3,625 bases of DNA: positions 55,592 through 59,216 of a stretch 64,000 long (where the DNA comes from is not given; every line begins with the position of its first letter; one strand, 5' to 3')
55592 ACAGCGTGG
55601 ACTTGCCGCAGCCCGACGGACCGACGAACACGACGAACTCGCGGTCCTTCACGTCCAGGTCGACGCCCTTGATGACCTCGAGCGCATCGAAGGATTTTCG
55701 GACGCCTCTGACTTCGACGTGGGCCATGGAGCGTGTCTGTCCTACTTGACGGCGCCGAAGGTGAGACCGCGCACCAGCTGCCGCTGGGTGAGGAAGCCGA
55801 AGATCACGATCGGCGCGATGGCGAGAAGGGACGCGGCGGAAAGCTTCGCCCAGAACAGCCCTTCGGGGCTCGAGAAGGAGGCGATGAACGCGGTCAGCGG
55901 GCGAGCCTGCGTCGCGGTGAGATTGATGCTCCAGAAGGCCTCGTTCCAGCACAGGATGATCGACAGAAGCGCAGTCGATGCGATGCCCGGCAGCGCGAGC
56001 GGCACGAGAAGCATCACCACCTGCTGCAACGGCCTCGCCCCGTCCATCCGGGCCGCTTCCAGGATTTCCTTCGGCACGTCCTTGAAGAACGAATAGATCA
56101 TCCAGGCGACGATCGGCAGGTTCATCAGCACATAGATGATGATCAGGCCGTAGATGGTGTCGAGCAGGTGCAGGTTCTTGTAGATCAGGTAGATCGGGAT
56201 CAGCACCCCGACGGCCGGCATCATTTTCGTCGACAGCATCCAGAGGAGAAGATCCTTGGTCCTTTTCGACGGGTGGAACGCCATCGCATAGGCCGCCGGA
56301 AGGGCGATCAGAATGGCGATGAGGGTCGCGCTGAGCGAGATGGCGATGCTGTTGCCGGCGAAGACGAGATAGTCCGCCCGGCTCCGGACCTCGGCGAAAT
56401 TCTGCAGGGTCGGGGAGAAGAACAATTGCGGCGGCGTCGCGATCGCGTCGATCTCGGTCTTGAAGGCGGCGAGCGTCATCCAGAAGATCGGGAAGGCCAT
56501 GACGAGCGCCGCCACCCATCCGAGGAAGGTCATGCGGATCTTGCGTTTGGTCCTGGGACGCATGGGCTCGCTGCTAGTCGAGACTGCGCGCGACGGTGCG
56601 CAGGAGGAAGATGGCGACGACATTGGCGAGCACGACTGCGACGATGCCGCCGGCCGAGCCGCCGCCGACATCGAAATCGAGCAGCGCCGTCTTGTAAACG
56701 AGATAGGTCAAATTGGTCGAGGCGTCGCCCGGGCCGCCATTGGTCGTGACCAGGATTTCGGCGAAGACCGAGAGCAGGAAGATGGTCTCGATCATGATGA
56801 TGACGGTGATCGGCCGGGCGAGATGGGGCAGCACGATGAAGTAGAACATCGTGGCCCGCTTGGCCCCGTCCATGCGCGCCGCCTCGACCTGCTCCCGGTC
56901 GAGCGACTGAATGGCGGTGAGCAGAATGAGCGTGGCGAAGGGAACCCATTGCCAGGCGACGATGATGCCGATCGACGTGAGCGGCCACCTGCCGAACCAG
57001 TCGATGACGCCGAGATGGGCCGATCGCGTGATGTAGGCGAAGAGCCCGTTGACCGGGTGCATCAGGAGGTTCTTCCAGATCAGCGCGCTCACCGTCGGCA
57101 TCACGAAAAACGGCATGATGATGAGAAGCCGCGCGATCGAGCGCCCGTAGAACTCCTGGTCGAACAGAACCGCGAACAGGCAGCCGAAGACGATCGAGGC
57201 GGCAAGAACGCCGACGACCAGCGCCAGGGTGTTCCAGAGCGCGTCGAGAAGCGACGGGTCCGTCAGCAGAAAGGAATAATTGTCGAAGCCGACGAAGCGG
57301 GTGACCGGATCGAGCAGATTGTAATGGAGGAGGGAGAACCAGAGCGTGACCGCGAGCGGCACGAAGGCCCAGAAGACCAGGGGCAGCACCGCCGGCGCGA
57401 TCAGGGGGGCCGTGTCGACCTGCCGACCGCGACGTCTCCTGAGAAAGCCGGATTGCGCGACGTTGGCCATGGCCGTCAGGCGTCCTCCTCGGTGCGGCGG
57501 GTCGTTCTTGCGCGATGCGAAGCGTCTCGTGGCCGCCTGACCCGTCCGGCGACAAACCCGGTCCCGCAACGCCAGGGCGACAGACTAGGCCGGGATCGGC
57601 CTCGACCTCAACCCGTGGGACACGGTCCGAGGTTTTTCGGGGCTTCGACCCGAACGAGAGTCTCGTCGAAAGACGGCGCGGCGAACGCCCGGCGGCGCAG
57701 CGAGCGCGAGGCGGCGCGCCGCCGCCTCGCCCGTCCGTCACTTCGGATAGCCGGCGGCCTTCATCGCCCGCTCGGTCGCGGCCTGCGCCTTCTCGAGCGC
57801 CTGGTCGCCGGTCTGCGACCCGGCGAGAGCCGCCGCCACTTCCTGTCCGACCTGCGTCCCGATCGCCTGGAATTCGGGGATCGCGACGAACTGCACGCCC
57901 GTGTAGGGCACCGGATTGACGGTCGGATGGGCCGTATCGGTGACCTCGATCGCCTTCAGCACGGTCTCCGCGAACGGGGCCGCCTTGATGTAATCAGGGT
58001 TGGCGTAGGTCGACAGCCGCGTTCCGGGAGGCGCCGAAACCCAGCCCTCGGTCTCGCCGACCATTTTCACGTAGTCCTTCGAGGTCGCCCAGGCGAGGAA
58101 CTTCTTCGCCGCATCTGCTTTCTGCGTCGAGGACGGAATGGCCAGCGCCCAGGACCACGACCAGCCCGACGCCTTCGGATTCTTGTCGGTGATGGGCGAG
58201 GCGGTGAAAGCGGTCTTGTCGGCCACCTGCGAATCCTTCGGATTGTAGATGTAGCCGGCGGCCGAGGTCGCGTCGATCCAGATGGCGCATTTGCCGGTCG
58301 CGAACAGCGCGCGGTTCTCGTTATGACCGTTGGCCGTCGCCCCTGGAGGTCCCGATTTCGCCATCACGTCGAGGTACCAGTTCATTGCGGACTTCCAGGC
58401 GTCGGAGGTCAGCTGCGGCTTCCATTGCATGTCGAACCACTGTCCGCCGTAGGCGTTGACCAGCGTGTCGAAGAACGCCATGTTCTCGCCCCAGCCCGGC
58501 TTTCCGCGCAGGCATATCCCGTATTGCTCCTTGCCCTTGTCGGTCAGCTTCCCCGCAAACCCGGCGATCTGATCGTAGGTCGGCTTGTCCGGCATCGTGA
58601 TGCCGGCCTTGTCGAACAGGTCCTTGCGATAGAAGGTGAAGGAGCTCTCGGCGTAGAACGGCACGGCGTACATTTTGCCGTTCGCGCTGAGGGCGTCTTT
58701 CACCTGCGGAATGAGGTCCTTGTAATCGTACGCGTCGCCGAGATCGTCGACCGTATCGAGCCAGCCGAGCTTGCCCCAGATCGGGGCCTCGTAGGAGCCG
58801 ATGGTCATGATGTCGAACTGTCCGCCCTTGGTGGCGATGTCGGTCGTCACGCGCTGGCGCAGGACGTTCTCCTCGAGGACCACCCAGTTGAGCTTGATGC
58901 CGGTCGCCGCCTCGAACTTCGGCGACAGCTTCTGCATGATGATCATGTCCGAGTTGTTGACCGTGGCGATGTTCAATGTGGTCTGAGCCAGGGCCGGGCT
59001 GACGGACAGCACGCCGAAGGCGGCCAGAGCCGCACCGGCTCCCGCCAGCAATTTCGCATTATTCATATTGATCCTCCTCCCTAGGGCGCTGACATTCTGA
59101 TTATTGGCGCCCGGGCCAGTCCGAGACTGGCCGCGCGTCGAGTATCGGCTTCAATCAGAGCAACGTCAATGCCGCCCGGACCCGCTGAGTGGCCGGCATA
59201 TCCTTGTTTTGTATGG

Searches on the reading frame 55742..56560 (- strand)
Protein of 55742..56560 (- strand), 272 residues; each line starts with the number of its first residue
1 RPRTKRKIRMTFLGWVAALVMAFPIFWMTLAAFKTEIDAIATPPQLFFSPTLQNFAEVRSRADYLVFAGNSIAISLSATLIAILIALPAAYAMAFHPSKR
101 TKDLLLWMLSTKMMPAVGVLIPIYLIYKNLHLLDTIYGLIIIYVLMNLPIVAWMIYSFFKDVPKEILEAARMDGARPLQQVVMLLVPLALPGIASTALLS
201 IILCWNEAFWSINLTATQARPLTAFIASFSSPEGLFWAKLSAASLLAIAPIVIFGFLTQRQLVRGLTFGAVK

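Call 86: search_protein_families(library=pfam, proteins=[window:55742-56560:-])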
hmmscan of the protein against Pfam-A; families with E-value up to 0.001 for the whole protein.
window:55742-56560:- (272 aa): 1 family
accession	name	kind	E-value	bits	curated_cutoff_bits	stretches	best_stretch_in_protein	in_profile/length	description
PF00528.27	BPD_transp_1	-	1.9e-17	64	26.4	1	87-265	2-181/184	Binding-protein-dependent transport system inner membrane component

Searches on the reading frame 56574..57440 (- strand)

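Call 86: search_protein_families(library=pfam, proteins=[window:56574-57440:-])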
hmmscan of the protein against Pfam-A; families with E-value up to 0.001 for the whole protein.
window:56574-57440:- (288 aa): 1 family
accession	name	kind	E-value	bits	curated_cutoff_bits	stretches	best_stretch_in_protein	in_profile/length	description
PF00528.27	BPD_transp_1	-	2.7e-17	63.6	26.4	1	83-286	2-181/184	Binding-protein-dependent transport system inner membrane component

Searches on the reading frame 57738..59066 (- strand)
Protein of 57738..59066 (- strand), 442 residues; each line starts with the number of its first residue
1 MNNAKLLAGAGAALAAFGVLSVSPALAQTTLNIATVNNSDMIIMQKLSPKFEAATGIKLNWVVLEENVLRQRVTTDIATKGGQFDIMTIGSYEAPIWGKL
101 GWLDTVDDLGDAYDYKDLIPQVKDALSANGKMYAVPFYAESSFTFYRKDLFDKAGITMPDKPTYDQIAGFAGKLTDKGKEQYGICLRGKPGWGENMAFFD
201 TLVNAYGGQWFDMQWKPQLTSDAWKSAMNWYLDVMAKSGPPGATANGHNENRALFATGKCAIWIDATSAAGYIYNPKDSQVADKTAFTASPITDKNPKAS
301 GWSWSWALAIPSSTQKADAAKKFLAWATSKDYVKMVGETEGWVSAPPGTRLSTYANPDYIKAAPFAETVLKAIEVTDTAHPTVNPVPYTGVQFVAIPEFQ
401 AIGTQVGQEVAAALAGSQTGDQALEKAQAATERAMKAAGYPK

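Call 86: search_protein_families(library=pfam, proteins=[window:57738-59066:-])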
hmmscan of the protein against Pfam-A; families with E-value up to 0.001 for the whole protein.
window:57738-59066:- (442 aa): 2 families
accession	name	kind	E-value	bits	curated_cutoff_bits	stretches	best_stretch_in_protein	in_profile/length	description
PF01547.30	SBP_bac_1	-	3e-51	175.7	26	1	44-332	10-305/307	Bacterial extracellular solute-binding protein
PF13416.11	SBP_bac_8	-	9.4e-24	85.1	27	1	50-348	5-264/279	Bacterial extracellular solute-binding protein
